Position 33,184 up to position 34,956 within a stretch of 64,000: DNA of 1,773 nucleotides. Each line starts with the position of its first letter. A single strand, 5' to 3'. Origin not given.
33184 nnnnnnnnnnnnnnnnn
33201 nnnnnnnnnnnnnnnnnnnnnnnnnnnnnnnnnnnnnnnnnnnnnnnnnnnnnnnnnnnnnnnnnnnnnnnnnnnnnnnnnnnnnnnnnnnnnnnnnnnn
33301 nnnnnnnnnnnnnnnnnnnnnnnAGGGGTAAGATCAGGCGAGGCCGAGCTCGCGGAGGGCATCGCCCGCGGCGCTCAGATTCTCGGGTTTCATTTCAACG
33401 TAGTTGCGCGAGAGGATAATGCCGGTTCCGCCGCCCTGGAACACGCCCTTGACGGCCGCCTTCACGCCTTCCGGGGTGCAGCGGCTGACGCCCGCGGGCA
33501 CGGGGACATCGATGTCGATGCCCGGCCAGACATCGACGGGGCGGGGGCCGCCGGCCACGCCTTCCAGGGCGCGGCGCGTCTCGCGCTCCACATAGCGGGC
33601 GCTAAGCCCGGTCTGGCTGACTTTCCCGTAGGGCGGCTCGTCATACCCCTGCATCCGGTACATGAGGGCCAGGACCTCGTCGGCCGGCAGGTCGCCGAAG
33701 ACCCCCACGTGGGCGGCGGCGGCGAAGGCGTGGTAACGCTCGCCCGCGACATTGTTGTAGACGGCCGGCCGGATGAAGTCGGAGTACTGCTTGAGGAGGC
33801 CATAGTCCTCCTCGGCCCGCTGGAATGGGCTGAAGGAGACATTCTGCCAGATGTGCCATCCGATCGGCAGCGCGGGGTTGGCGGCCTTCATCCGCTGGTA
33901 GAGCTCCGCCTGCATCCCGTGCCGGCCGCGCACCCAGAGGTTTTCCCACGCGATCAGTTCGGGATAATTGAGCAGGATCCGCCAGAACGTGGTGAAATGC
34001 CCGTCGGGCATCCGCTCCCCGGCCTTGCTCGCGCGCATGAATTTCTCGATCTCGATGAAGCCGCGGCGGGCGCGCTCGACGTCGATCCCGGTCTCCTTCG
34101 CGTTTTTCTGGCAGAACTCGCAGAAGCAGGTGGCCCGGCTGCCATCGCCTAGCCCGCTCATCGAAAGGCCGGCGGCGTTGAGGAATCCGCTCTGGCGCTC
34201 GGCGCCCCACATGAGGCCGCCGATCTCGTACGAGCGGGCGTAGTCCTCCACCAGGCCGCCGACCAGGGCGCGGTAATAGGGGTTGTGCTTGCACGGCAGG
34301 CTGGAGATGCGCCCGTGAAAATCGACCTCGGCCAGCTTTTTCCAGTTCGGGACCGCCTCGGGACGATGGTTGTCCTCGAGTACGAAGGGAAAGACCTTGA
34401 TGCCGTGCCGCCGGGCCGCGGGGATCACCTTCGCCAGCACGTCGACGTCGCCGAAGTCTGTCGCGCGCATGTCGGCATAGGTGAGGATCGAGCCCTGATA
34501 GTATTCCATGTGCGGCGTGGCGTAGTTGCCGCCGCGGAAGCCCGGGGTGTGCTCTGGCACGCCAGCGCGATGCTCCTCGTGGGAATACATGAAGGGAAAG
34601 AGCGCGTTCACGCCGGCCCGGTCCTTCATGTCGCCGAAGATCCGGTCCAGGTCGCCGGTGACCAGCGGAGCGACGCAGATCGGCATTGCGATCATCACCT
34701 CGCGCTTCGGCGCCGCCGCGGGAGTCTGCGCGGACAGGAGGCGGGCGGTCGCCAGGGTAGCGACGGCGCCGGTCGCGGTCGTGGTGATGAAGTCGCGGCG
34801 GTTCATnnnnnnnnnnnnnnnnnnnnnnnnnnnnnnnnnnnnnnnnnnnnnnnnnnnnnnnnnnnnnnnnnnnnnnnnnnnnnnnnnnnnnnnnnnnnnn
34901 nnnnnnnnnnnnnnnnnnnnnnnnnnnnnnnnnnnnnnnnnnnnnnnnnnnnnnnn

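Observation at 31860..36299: Tandem triplication of TAT-exported, GH42-like Cys4 TIM-barrel proteins of unknown function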

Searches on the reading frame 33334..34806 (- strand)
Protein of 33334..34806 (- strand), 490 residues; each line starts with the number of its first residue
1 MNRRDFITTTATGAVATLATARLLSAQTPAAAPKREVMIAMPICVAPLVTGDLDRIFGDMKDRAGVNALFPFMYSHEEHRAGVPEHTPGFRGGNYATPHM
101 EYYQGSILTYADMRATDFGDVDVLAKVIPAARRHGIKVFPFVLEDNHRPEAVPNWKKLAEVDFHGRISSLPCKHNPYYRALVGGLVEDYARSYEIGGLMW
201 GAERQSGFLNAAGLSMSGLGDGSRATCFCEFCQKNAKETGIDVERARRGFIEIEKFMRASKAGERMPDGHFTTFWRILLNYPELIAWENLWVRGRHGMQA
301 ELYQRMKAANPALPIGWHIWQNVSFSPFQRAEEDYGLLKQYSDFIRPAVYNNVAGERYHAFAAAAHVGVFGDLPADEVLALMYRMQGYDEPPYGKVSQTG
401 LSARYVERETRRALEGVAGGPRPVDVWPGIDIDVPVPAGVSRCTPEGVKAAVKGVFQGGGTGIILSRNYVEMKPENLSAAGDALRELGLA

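Call 3: search_protein_families(library=pfam, proteins=[window:33334-34806:-], max_evalue=1)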
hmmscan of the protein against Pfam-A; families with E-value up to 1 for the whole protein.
window:33334-34806:- (490 aa): 1 family
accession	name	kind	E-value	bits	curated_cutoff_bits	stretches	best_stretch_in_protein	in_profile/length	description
PF10518.14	TAT_signal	-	0.03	14.7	22.7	1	1-19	2-20/21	TAT (twin-arginine translocation) pathway signal sequence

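Call 4: search_protein_families(library=ncbifam, proteins=[window:33334-34806:-], max_evalue=1)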
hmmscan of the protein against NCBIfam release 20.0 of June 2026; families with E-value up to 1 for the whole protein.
window:33334-34806:- (490 aa): 1 family
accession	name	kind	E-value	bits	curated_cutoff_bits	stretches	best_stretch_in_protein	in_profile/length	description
TIGR01409.1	TAT_signal_seq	domain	0.92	10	16.7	1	2-23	2-22/29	twin-arginine translocation signal domain-containing protein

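Call 7: search_solved_structures(query=window:33334-34806:-, max_evalue=10, show_alignments=2)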
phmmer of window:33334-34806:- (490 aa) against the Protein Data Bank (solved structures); distinct sequences matched with E-value up to 10: 1.
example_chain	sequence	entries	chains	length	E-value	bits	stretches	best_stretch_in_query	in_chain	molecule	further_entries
3go5_A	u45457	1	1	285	0.25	13.3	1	331-409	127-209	Multidomain protein with S1 RNA-binding domains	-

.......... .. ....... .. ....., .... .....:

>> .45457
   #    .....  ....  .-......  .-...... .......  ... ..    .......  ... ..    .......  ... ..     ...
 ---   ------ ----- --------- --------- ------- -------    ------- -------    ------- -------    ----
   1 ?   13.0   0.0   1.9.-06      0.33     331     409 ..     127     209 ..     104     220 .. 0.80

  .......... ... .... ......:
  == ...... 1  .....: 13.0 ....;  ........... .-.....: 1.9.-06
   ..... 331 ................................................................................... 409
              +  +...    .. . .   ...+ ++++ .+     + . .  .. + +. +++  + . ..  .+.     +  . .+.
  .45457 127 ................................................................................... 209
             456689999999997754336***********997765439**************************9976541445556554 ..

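Call 8: find_homologous_proteins(query=window:33334-34806:-)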
Query window:33334-34806:- (490 aa): 909 proteins with E <= 0.001 among 8000 candidates; the best 120 are listed.
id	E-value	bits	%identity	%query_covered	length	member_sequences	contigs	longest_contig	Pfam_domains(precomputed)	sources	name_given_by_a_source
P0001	0.0e+0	1145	100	100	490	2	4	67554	-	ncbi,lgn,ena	-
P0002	6.2e-270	914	80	100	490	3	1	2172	-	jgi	jgi:hypothetical protein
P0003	1.5e-266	903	80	99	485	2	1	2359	-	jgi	jgi:hypothetical protein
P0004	2.1e-261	886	79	98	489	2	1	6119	-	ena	-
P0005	3.0e-253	859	76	100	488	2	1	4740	-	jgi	jgi:hypothetical protein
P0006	5.8e-252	855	76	100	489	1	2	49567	-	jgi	jgi:hypothetical protein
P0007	7.5e-229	779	71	98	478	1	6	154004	-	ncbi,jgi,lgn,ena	-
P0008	2.2e-225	767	68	100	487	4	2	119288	-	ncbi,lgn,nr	ncbi:MAG TPA: twin-arginine translocation signal domain-containing protein [Opitutaceae bacterium]|n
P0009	1.9e-222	758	77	86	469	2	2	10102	-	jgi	-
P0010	3.4e-222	757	67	100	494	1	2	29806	-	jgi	jgi:hypothetical protein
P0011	6.2e-222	756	67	100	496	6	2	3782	-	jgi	jgi:hypothetical protein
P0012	2.1e-219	748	66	100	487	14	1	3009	-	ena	-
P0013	1.1e-217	742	67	100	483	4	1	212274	-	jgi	jgi:hypothetical protein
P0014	3.3e-217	740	68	96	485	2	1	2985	-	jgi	jgi:hypothetical protein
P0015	4.2e-217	740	71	92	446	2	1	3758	-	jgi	jgi:hypothetical protein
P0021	8.8e-208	709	63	100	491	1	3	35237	-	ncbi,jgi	jgi:hypothetical protein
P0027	1.7e-198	679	60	100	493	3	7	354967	-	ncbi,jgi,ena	ncbi:MAG: twin-arginine translocation signal domain-containing protein [Verrucomicrobiota bacterium]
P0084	4.8e-189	647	59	100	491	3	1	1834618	-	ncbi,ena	-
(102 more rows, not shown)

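Call 11: find_encoding_contigs(protein=P0001, flank=10000, max_places=4)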
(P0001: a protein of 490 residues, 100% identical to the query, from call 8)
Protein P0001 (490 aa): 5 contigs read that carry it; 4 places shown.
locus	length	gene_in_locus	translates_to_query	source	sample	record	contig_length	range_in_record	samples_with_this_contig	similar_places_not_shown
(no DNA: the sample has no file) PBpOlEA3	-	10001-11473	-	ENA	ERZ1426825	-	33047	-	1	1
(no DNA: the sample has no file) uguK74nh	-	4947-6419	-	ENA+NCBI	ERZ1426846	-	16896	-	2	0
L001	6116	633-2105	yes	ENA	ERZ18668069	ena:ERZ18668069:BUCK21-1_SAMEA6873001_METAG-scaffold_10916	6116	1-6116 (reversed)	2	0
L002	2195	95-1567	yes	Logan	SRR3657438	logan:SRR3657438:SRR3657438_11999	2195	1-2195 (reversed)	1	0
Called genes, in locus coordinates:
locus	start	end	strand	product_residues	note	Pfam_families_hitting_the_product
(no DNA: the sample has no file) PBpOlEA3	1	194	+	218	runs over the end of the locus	PF00574:CLP_protease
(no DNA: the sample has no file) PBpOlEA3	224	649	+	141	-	PF00892:EamA, PF05653:Mg_trans_NIPA (weak)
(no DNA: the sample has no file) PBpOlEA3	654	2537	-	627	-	PF07715:Plug, PF00593:TonB_dep_Rec_b-barrel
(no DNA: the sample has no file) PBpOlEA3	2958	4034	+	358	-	PF02574:S-methyl_trans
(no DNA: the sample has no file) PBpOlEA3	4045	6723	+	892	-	PF00809:Pterin_bind, PF02607:B12-binding_2, PF02310:B12-binding, PF02965:Met_synt_B12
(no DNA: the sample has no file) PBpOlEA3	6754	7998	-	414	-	-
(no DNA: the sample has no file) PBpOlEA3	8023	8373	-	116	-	-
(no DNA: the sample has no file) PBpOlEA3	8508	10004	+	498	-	-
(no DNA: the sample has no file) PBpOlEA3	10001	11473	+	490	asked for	-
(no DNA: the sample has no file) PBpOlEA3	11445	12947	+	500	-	-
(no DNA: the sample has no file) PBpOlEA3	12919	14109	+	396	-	PF00106:adh_short, PF08659:KR (weak), PF13561:adh_short_C2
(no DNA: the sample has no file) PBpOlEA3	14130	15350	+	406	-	-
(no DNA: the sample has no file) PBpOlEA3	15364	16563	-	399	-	PF01261:AP_endonuc_2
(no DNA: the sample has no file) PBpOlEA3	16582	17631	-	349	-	PF02615:Ldh_2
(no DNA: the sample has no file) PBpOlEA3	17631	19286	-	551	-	PF20154:LNT_N, PF00795:CN_hydrolase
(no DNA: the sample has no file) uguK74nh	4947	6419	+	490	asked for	-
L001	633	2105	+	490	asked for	-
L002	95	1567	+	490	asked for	-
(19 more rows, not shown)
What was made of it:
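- Checked: Public gene calls for the identical contig use an upstream ATG for C (500 aa) that lies inside the end of B (call 11).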

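Call 14: find_encoding_contigs(protein=P0084, flank=10000, max_places=2)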
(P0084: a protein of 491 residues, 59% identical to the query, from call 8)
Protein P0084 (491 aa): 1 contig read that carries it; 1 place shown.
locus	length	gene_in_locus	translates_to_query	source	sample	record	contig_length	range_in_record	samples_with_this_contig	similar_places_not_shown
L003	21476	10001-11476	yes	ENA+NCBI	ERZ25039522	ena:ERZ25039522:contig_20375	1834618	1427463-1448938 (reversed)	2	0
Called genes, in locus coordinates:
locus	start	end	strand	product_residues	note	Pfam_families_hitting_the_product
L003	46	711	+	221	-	-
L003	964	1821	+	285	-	PF02405:MlaE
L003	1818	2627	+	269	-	PF00005:ABC_tran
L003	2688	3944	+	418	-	PF02470:MlaD (weak)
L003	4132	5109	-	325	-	PF00106:adh_short (weak), PF01073:3Beta_HSD, PF01370:Epimerase, PF02719:Polysacc_synt_2, PF04321:RmlD_sub_bind, PF07993:NAD_binding_4, PF13460:NAD_binding_10, PF16363:GDP_Man_Dehyd, +1 more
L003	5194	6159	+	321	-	PF01116:F_bP_aldolase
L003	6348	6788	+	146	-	PF00011:HSP20, PF17886:ArsA_HSP20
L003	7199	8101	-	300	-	PF10502:Peptidase_S26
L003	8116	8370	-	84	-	-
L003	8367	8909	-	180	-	PF04542:Sigma70_r2, PF08281:Sigma70_r4_2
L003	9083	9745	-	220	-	-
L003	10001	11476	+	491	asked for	-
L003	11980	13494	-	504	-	PF00657:Lipase_GDSL, PF13472:Lipase_GDSL_2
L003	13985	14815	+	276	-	PF26113:GH16_XgeA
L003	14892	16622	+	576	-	PF13623:SurA_N_2 (faint), PF13624:SurA_N_3 (faint), PF09312:SurA_N (faint), PF23716:DUF7158 (faint), PF00639:Rotamase, PF13616:Rotamase_3 (weak), PF13145:Rotamase_2 (faint), PF00639:Rotamase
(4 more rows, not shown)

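Call 15: find_encoding_contigs(protein=P0027, flank=10000, max_places=2)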
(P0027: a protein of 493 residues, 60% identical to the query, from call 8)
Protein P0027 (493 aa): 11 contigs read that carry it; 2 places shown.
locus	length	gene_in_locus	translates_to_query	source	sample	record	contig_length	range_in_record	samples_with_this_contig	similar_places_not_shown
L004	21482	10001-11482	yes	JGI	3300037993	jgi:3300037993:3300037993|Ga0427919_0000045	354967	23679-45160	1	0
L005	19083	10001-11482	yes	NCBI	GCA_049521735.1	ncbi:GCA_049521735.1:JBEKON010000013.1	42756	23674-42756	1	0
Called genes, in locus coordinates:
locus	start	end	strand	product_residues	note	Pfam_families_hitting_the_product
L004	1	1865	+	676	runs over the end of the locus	PF13667:ThiC-associated, PF01964:ThiC_Rad_SAM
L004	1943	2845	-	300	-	PF00126:HTH_1, PF03466:LysR_substrate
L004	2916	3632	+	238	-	PF02678:Pirin, PF07883:Cupin_2 (weak), PF17954:Pirin_C_2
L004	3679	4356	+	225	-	PF00857:Isochorismatase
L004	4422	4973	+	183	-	PF03992:ABM (weak), PF27539:Y2318_C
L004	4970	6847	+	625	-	PF07969:Amidohydro_3, PF01979:Amidohydro_1 (weak)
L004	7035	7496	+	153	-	PF07883:Cupin_2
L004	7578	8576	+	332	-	PF00248:Aldo_ket_red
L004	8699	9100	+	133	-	PF07883:Cupin_2, PF02311:AraC_binding (weak)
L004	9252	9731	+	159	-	-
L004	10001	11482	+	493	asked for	-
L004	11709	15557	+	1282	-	PF00047:ig (faint), PF07679:I-set, PF13895:Ig_2 (faint), PF13927:Ig_3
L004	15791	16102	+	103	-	PF00076:RRM_1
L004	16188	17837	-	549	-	PF03060:NMO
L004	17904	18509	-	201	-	PF09918:DUF2148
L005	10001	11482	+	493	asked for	-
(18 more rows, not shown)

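Call 16: find_encoding_contigs(protein=P0013, flank=10000, max_places=2)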
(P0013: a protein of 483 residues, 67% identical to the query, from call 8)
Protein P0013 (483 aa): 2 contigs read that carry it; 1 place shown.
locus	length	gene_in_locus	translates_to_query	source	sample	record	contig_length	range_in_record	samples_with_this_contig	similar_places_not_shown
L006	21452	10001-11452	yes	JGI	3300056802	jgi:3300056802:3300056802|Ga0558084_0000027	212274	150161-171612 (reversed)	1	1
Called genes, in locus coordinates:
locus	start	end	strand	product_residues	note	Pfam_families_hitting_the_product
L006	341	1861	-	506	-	PF00672:HAMP, PF00512:HisKA, PF02518:HATPase_c, PF13581:HATPase_c_2 (weak)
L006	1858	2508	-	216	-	PF00072:Response_reg, PF00486:Trans_reg_C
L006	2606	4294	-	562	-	PF00072:Response_reg (weak), PF00512:HisKA, PF02518:HATPase_c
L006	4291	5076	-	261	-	PF00072:Response_reg (weak)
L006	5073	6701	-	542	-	PF17152:CHASE8 (weak), PF00672:HAMP, PF02518:HATPase_c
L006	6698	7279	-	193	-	PF13689:DUF4154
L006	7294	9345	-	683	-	PF07715:Plug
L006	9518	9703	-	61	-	-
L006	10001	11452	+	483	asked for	-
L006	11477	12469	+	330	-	PF04909:Amidohydro_2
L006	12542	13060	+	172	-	PF13564:DoxX_2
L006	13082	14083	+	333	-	PF01904:DUF72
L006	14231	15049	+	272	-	-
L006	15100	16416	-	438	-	-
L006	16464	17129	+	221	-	PF02517:Rce1-like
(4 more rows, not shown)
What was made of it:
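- Tried and rejected: Four contexts of individual homologues outside the Opitutaceae synteny were all stand-alone genes (calls 14-16).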

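Call 19: predict_structure(alignment_id=A2)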
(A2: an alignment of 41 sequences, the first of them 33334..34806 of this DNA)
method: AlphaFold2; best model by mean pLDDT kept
length: 490 residues; sequences in the alignment: 41
mean_pLDDT: 89.0   pTM: 0.87
mean pLDDT of the five models: 89.0, 88.7, 87.9, 87.7, 86.9
residues with pLDDT >= 90: 349; 70-90: 95; 50-70: 15; < 50: 31
segments of 3 or more residues with pLDDT < 50: 1-31
pLDDT, mean of each block of 10 residues (from residue 1): 45 43 41 77 96 97 97 94 92 96 96 94 98 98 88 91 90 95 98 98 84 74 81 96 96 92 89 94 93 93 98 94 68 89 94 89 87 93 90 94 94 94 95 88 94 97 94 96 95
secondary structure, 60 per line:
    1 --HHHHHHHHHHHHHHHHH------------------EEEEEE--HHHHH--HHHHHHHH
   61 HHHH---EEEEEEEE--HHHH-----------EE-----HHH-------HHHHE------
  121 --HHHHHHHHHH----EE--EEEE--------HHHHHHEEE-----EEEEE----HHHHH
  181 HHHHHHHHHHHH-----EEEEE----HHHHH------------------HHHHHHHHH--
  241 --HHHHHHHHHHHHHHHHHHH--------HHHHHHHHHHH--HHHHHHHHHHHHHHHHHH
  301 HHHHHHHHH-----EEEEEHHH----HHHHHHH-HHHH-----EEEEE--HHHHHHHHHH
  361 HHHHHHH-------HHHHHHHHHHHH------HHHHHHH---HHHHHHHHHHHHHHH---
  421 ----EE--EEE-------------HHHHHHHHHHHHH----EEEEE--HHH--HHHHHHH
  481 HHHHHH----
elements in order: H3-19 E38-43 H46-50 H53-64 E68-75 H78-81 H110-113 H123-132 E141-144 H153-158 E159-161 E167-171 H176-192 E198-202 H207-211 H230-238 H243-261 H270-280 H283-309 E315-319 H327-333 H335-338 E344-348 H351-367 H375-386 H393-399 H403-417 E429-431 H445-457 E462-466 H474-486
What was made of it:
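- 33508..33528 (-): WPGIDID of B (residues 427-433), which is strand 7 and its exit. Asp433 is the candidate second carboxylate. Strand 429-431 in the model (call 19).
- On GH42 (PF02449): The model is one barrel with helical inserts (call 19).
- The AlphaFold2 model of B has pLDDT 89 (call 19).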

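Call 22: fold_search(model_id=the predicted structure, library=pdb)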
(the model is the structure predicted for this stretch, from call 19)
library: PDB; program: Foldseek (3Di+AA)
matches with E <= 10: 1435; with E <= 0.001: 83
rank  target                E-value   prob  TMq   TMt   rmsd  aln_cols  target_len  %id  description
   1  6tvk                  4.7e-09  1.00  0.48  0.37   6.0       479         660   13  Alpha-L-fucosidase isoenzyme 2 from Paenibacillus thiaminolyticus (released 2021-07-21)
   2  4p7n                  1.7e-08  1.00  0.48  0.62   8.0       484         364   10  Structure of Escherichia coli PgaB C-terminal domain in complex with glucosamine (released 2014-07-02)
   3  4p7q                  3.8e-08  1.00  0.48  0.62   8.0       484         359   10  Structure of Escherichia coli PgaB C-terminal domain in complex with N-acetylglucosamine (released 2014-07-02)
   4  4p7o_A                6.7e-08  1.00  0.46  0.62   8.0       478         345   11  Structure of Escherichia coli PgaB C-terminal domain, P1 crystal form (released 2014-07-02)
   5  4p7o_B                7.4e-08  1.00  0.47  0.63   7.9       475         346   10  Structure of Escherichia coli PgaB C-terminal domain, P1 crystal form (released 2014-07-02)
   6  1kwg                  7.8e-08  1.00  0.47  0.37   8.4       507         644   14  Crystal structure of Thermus thermophilus A4 beta-galactosidase (released 2002-09-18)
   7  5oq3                  1.1e-07  1.00  0.49  0.65   5.4       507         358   11  High resolution structure of the functional region of Cwp19 from Clostridium difficile (released 2017-11-01)
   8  4p7l                  1.2e-07  1.00  0.51  0.67   6.4       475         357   10  Structure of Escherichia coli PgaB C-terminal domain, P212121 crystal form (released 2014-07-02)
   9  6y2k                  1.8e-07  1.00  0.47  0.36   8.3       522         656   10  Crystal structure of beta-galactosidase from the psychrophilic Marinomonas ef1 (released 2020-05-20)
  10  5oq2_A                2.2e-07  1.00  0.50  0.66   5.2       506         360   10  Se-SAD structure of the functional region of Cwp19 from Clostridium difficile (released 2017-11-01)
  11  5oq2_B                4.1e-07  1.00  0.49  0.65   7.1       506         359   10  Se-SAD structure of the functional region of Cwp19 from Clostridium difficile (released 2017-11-01)
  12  5e9a_B                2.5e-06  1.00  0.47  0.35   8.5       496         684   13  Crystal structure analysis of the cold-adamped beta-galactosidase from Rahnella sp. R3 (released 2016-10-26)
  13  7omi_AAA              3.1e-06  1.00  0.43  0.33   9.3       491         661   11  Bs164 in complex with mannocyclophellitol epoxide (released 2022-02-02)
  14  6t5o_BBB              3.8e-06  1.00  0.43  0.33   9.2       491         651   10  Bacteroides salyersiae GH164 beta-mannosidase (released 2020-01-01)
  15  6t6g_BBB              4.7e-06  1.00  0.44  0.34   9.1       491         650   10  Bacteroides salyersiae GH164 beta-mannosidase in complex with noeuromycin (released 2020-01-01)
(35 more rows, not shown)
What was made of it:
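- Closest known: GH151 alpha-L-fucosidases / Pfam GHL6. Same: Best Foldseek hit for B (E 4.7e-9, call 22).
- All of the top 50 Foldseek PDB hits are carbohydrate-active barrels or their close kin: GH151 6tvk (E 4.7e-9), PgaB-C/GH153, GH42 1kwg (E 7.8e-8), Cwp19/GHL10 and GH164 (call 22).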
